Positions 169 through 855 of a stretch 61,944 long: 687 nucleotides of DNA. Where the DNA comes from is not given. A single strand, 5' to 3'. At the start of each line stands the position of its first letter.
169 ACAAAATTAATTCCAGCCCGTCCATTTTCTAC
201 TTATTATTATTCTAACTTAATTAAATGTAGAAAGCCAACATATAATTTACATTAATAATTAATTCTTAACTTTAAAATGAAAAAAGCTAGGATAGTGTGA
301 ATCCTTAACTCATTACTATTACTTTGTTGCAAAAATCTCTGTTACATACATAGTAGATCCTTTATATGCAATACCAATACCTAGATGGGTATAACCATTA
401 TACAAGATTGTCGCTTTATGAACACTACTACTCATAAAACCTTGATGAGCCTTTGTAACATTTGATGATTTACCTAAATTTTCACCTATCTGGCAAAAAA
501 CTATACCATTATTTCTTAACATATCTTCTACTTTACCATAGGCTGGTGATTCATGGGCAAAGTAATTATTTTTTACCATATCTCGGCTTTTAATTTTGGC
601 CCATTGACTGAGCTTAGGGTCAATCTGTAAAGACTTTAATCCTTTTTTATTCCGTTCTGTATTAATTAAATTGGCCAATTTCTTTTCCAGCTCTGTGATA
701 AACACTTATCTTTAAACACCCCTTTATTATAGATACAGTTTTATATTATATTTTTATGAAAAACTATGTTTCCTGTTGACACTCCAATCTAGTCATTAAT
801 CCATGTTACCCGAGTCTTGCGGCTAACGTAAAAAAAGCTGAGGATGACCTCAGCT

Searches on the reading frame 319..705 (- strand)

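Call 74: search_protein_families(library=pfam, proteins=[window:319-705:-])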
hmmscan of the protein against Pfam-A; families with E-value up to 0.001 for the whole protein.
window:319-705:- (128 aa): 1 family
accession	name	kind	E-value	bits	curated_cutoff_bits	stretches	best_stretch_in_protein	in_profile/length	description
PF00188.32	CAP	-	3.7e-15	57.2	21.1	1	12-122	2-114/117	Cysteine-rich secretory protein family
